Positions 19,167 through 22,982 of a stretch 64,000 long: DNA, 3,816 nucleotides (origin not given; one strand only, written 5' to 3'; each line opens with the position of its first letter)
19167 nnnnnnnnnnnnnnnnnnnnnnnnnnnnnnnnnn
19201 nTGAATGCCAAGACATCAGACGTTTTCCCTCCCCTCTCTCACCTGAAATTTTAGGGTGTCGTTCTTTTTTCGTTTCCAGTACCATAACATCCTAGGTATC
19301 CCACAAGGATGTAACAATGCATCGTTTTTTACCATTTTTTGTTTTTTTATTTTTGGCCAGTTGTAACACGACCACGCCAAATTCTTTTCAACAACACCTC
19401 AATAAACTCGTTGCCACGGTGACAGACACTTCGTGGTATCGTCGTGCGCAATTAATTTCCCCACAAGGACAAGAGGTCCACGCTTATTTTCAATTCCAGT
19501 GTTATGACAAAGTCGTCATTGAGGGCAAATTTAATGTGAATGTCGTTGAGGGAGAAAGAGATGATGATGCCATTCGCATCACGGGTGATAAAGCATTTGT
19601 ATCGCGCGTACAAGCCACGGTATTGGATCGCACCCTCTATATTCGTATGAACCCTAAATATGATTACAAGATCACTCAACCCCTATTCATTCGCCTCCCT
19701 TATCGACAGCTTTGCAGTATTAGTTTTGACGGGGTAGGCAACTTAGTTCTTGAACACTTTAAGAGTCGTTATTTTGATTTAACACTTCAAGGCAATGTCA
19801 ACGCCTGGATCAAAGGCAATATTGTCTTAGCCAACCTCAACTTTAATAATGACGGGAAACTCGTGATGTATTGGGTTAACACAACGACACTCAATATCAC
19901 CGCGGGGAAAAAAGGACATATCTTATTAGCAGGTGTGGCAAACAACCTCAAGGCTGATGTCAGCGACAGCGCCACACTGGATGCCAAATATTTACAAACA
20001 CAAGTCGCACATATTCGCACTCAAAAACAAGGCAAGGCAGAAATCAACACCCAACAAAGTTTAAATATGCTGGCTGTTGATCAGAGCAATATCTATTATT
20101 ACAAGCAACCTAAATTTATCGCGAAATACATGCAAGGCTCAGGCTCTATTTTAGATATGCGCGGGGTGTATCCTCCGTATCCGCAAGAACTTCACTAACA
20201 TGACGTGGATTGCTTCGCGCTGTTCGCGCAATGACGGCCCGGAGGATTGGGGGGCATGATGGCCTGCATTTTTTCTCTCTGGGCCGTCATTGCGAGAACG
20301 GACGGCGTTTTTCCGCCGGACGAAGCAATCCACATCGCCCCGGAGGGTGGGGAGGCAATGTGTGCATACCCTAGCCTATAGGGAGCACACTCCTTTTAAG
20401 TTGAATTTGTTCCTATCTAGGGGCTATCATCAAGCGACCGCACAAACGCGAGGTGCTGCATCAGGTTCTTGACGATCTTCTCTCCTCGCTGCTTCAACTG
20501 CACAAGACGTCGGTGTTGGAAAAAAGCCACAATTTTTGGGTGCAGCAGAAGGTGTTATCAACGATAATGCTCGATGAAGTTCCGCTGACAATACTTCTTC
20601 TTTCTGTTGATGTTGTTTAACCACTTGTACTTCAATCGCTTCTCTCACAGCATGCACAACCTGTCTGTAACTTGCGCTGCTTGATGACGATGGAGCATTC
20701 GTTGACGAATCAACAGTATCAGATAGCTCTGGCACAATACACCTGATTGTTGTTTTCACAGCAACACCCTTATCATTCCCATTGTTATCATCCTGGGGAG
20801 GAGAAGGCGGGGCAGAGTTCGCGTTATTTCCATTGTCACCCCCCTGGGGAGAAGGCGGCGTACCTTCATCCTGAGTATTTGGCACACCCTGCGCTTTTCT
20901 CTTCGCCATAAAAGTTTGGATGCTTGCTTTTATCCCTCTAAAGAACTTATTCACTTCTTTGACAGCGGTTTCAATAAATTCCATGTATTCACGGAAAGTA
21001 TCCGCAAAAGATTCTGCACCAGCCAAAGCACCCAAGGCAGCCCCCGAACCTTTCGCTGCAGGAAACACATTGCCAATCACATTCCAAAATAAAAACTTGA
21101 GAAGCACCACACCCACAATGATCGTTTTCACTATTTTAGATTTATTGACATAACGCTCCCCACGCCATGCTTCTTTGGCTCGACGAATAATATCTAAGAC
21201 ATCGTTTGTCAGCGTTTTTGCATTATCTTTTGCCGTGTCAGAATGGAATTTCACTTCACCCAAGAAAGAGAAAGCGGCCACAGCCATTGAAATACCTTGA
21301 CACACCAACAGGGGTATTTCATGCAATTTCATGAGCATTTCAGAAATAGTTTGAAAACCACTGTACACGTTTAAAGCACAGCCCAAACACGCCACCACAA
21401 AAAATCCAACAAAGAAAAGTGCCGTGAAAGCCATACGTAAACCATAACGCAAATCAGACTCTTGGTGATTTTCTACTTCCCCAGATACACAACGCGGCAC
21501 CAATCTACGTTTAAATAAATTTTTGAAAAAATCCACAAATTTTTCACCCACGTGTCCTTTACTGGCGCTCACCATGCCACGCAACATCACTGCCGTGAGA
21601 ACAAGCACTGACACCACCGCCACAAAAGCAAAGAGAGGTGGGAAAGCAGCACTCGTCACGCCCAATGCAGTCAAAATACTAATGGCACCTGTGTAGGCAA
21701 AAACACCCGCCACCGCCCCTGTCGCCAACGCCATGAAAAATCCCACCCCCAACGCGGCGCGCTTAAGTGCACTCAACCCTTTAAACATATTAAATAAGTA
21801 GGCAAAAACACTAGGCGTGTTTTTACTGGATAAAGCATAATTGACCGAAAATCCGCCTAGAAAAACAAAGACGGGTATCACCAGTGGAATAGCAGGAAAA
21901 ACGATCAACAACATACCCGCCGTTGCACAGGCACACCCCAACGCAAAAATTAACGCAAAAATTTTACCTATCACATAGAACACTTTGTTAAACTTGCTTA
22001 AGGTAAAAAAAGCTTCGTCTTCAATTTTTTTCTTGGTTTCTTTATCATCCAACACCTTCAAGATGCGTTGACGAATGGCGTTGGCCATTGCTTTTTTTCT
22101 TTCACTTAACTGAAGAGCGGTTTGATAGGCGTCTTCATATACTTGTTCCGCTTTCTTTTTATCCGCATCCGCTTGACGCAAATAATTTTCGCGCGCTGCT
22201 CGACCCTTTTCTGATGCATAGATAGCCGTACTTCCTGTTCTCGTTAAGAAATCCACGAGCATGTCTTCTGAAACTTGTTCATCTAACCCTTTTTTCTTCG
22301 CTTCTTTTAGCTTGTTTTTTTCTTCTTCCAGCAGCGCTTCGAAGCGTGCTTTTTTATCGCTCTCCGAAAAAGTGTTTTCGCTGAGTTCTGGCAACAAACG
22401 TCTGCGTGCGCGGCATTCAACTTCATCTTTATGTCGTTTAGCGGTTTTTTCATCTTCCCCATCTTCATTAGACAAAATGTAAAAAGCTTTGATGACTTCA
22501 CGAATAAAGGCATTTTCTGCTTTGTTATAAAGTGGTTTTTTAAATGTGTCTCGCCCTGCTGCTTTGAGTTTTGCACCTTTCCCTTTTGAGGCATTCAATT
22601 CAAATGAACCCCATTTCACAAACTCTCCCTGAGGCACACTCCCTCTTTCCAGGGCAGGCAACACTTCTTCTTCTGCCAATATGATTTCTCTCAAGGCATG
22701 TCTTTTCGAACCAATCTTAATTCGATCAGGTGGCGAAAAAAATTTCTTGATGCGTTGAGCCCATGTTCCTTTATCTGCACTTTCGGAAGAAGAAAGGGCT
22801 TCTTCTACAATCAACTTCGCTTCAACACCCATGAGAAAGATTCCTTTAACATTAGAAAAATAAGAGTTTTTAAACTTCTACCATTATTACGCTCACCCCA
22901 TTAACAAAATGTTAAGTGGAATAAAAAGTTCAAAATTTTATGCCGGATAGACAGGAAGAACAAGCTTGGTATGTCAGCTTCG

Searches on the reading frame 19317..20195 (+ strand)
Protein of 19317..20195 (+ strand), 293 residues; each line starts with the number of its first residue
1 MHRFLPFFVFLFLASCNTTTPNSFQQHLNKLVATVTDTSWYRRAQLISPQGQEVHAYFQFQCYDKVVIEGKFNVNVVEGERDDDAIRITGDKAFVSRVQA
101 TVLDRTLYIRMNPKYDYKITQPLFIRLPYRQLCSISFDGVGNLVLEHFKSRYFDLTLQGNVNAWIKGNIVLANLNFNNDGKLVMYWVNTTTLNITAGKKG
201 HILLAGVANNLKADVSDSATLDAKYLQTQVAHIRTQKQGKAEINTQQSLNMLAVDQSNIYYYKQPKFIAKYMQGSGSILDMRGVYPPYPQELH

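Call 11: search_protein_families(library=pfam, proteins=[window:19317-20195:+], max_evalue=0.00001)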
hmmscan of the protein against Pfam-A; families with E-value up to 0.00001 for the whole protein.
window:19317-20195:+ (293 aa): 1 family
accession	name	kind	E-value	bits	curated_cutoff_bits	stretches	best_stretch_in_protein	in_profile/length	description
PF10988.14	DUF2807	-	1.8e-26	93.5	24.2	1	63-265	2-181/181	Putative auto-transporter adhesin, head GIN domain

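Call 50: search_protein_families(library=ncbifam, proteins=[window:19317-20195:+], max_evalue=0.01)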
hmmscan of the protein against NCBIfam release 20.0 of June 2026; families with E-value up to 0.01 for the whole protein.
window:19317-20195:+ (293 aa): 0 families

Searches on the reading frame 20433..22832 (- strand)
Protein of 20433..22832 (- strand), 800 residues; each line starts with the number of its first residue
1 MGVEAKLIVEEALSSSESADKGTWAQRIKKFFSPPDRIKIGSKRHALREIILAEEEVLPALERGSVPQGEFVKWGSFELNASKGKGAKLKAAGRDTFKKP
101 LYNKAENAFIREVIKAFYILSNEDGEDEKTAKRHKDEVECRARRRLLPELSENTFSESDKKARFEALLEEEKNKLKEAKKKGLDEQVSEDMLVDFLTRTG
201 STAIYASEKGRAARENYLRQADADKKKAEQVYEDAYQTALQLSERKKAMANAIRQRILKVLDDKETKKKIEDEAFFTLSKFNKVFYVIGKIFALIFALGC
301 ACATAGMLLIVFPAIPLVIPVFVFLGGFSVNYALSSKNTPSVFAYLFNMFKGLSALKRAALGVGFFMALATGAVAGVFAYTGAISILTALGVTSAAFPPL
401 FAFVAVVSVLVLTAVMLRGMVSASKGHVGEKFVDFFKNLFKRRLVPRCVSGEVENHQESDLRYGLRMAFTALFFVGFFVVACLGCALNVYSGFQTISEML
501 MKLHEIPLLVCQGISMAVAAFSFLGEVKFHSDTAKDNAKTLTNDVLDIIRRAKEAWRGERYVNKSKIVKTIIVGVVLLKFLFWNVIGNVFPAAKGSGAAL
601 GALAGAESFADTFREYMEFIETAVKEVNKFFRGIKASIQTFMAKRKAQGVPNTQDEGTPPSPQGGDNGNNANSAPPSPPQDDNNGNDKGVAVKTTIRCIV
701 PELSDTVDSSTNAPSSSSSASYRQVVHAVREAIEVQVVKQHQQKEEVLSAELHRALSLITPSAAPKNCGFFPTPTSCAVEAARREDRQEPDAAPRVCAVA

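Call 11: search_protein_families(library=pfam, proteins=[window:20433-22832:-], max_evalue=0.00001)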
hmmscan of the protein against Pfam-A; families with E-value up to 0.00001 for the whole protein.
window:20433-22832:- (800 aa): 0 families

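Call 16: search_protein_families(library=pfam, proteins=[window:20433-22832:-], max_evalue=0.01)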
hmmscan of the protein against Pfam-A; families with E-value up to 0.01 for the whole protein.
window:20433-22832:- (800 aa): 0 families

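Call 29: search_protein_families(library=padloc, proteins=[window:20433-22832:-], max_evalue=0.01)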
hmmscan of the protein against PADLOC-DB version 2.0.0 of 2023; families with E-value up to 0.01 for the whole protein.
window:20433-22832:- (800 aa): 0 families

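Call 50: search_protein_families(library=ncbifam, proteins=[window:20433-22832:-], max_evalue=0.01)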
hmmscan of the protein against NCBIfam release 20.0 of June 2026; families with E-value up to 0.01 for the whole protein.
window:20433-22832:- (800 aa): 0 families

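Call 55: find_homologous_proteins(query=window:20433-22832:-)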
Query window:20433-22832:- (800 aa): 5 proteins with E <= 0.001 among 8000 candidates.
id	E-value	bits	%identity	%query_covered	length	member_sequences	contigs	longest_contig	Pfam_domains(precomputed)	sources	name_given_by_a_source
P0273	0.0e+0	1767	100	100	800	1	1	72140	-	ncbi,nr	ncbi:MAG: hypothetical protein HY939_01735 [Gammaproteobacteria bacterium]|nr:hypothetical protein [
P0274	3.5e-182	626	46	79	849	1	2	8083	-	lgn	-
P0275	8.3e-93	330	31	96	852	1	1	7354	-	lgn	-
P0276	3.6e-92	328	33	84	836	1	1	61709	-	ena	-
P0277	6.6e-84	301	34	62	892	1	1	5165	-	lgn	-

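Call 56: find_encoding_contigs(protein=P0276, flank=10000, max_places=2)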
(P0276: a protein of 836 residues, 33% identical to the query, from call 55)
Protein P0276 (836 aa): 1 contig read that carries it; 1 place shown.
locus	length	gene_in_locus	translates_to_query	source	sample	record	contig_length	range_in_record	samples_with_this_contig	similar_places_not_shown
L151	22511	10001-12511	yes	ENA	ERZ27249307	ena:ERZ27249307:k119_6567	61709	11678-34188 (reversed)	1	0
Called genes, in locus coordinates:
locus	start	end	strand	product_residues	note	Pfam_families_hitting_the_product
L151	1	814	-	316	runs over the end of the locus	PF00762:Ferrochelatase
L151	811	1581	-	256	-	PF01061:ABC2_membrane, PF12698:ABC2_membrane_3 (weak)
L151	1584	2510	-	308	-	PF00005:ABC_tran, PF13304:AAA_21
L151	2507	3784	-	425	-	PF02646:RmuC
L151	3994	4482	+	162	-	-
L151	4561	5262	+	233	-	PF13645:YkuD_2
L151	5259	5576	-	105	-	PF04355:BamE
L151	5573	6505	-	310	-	PF25145:NfeD1b_N (weak), PF01343:Peptidase_S49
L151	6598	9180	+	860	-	PF02861:Clp_N, PF23569:NBD_SMAX1, PF00004:AAA, PF17871:AAA_lid_9, PF00004:AAA, PF07724:AAA_2, PF07728:AAA_5, PF10431:ClpB_D2-small, +8 more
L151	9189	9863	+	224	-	PF13441:Gly-zipper_YMGG (weak), PF00691:OmpA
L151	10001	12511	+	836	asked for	-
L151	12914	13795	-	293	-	PF10988:DUF2807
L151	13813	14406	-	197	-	PF01725:Ham1p_like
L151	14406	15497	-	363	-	PF01926:MMR_HSR1, PF02421:FeoB_N, PF06071:YchF-GTPase_C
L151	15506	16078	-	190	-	PF01195:Pept_tRNA_hydro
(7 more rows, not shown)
